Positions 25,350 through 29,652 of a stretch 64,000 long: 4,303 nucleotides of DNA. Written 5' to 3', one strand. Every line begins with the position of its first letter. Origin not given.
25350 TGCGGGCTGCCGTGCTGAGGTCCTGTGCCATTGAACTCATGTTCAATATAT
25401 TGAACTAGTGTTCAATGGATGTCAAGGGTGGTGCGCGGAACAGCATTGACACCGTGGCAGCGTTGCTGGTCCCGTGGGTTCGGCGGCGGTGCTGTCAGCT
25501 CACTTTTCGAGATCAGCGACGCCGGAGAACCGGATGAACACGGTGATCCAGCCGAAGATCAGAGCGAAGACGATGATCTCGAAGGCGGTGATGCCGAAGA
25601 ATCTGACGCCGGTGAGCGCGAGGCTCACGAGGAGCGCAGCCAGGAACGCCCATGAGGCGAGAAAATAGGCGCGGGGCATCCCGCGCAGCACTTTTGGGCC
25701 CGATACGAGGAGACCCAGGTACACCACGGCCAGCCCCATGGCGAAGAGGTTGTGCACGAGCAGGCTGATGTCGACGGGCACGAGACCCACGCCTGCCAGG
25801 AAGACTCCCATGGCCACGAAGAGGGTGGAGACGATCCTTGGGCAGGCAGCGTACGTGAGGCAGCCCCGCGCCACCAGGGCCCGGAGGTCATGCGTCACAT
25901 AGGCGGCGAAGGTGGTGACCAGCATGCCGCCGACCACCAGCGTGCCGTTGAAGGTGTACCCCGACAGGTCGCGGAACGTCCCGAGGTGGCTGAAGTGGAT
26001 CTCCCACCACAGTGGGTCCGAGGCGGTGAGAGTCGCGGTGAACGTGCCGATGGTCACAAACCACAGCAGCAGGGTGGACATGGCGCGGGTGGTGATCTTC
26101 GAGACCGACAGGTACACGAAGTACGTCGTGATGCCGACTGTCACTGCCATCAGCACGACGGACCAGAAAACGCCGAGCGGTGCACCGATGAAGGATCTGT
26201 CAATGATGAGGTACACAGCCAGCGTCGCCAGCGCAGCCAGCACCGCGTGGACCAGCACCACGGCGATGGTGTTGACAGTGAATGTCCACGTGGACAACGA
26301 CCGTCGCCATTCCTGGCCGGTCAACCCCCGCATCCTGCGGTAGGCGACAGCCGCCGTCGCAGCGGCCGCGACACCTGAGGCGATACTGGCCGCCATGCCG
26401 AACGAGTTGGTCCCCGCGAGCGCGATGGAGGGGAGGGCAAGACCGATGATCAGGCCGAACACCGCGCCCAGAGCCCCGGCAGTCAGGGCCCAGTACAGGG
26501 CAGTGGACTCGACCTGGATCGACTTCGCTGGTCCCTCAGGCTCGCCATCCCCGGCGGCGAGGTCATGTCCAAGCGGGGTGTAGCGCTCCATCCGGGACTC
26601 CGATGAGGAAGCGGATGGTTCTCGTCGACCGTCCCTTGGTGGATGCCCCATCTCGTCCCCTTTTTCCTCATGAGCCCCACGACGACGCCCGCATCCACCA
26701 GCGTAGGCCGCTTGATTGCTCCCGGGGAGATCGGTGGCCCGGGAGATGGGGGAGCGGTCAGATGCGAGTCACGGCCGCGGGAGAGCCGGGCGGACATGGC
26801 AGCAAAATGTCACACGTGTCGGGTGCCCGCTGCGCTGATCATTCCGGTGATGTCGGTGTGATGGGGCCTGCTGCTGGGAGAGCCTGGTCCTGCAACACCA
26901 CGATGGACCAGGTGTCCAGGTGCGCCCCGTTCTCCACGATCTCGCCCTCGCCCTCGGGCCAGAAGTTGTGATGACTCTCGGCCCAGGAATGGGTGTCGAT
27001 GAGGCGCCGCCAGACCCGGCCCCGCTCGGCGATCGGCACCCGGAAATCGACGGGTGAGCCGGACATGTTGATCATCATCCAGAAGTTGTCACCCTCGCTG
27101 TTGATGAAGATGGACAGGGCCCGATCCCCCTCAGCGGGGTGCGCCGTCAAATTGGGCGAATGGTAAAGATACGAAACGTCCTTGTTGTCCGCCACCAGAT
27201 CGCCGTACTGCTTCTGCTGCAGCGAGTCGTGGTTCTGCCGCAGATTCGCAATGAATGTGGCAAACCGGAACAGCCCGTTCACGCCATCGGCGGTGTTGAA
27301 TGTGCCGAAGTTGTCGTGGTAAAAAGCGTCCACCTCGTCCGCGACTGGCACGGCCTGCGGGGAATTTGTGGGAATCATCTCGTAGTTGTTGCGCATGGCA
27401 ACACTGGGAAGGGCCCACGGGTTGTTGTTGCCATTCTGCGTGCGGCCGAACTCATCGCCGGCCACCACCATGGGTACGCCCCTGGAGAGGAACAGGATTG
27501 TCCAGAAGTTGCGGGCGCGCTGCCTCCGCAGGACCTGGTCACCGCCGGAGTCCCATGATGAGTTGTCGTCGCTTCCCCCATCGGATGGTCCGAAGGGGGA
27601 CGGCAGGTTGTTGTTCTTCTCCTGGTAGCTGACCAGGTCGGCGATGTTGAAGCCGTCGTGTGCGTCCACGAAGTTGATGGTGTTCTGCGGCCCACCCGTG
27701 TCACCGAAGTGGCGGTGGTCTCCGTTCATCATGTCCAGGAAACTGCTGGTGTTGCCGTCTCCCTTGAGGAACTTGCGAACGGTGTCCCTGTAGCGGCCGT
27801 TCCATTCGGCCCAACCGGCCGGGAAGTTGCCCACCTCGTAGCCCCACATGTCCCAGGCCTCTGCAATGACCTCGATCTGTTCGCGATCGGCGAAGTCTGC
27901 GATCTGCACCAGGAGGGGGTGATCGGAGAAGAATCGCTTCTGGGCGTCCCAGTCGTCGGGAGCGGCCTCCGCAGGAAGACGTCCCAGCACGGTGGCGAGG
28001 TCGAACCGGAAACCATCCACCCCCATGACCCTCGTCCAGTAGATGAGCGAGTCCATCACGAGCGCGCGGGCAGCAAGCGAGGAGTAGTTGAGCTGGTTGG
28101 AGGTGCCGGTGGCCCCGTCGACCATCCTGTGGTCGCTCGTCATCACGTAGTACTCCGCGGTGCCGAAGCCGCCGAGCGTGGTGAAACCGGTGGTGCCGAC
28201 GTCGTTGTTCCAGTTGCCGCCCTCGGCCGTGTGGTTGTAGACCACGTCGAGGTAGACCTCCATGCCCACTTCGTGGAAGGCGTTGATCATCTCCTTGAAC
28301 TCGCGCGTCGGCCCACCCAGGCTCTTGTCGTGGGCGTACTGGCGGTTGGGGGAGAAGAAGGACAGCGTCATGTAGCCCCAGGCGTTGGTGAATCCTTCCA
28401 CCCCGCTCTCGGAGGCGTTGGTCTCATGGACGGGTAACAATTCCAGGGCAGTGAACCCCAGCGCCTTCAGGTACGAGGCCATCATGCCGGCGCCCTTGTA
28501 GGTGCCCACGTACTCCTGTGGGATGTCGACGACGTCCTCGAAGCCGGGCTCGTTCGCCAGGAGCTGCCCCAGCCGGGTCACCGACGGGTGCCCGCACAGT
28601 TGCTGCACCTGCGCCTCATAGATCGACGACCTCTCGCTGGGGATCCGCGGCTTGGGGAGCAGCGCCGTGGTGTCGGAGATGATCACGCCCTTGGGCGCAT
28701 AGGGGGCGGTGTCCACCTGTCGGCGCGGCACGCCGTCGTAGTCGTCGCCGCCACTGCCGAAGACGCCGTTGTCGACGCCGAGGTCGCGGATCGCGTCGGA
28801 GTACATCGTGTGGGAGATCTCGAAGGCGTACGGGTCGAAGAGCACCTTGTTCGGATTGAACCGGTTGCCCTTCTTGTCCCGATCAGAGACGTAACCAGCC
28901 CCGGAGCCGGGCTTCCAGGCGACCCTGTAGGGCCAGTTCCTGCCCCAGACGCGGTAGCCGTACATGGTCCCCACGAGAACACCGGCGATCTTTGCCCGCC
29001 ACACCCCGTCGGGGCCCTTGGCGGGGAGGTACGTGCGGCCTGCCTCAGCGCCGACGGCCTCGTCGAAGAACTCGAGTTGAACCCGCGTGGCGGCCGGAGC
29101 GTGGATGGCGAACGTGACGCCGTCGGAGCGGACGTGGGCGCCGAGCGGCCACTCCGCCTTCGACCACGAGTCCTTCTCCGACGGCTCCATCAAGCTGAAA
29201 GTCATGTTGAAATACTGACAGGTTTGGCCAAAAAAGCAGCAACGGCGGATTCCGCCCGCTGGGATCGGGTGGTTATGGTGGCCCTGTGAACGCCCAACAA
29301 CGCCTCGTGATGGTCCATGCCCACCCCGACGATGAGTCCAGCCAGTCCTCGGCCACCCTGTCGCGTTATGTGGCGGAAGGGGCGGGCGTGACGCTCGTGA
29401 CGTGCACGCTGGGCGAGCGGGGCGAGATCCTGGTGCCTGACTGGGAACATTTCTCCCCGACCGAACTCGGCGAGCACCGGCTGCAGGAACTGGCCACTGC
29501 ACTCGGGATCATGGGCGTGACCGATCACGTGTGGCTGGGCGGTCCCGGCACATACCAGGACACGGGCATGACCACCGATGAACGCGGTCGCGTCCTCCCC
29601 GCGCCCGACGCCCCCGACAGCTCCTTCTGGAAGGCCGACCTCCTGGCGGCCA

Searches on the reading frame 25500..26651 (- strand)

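Call 91: search_protein_families(library=pfam, proteins=[window:25500-26651:-], max_evalue=0.001)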
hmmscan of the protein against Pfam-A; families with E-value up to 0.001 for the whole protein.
window:25500-26651:- (383 aa): 1 family
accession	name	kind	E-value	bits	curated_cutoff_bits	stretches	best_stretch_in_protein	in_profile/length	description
PF06197.19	DUF998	-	0.0004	20.5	30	1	197-372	6-181/184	Protein of unknown function (DUF998)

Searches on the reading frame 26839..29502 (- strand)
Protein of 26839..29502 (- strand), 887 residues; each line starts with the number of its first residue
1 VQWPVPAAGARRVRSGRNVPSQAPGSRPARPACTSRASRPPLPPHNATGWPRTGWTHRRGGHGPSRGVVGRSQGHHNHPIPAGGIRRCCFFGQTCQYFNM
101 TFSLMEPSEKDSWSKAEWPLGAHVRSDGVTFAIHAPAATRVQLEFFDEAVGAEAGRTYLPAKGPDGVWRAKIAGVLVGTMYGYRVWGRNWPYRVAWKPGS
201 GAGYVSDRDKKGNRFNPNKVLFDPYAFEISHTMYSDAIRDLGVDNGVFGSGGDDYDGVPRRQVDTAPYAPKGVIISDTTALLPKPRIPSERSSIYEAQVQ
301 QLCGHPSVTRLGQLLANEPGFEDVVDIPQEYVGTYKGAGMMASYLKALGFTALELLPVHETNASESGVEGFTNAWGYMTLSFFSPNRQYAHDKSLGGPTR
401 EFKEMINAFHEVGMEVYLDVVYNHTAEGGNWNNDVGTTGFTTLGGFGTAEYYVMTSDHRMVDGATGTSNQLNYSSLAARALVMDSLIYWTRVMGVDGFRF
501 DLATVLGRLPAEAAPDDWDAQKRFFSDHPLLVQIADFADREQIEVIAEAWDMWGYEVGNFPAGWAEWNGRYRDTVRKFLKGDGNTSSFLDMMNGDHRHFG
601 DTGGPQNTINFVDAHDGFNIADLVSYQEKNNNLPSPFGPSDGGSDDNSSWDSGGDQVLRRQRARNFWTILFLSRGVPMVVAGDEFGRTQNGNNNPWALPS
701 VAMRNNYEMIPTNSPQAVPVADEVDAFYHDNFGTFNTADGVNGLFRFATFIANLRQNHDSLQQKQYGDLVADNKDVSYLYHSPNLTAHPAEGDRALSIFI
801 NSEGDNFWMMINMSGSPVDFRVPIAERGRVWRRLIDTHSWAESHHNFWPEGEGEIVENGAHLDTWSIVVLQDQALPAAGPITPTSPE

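Call 50: search_protein_families(library=pfam, proteins=[window:26839-29502:-], max_evalue=0.001)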
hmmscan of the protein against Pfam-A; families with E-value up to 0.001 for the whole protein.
window:26839-29502:- (887 aa): 3 families
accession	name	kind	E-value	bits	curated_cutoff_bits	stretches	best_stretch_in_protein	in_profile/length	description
PF00128.31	Alpha-amylase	-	2.6e-17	63.6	22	1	331-453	14-115/446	Alpha amylase, catalytic domain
PF02922.24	CBM_48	-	1.1e-08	35.8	22.4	1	119-226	1-83/83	Carbohydrate-binding module 48 (Isoamylase N-terminal domain)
PF21331.3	Isoamylase_C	-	0.0002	22.2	27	1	805-851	38-84/107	Isoamylase, C-terminal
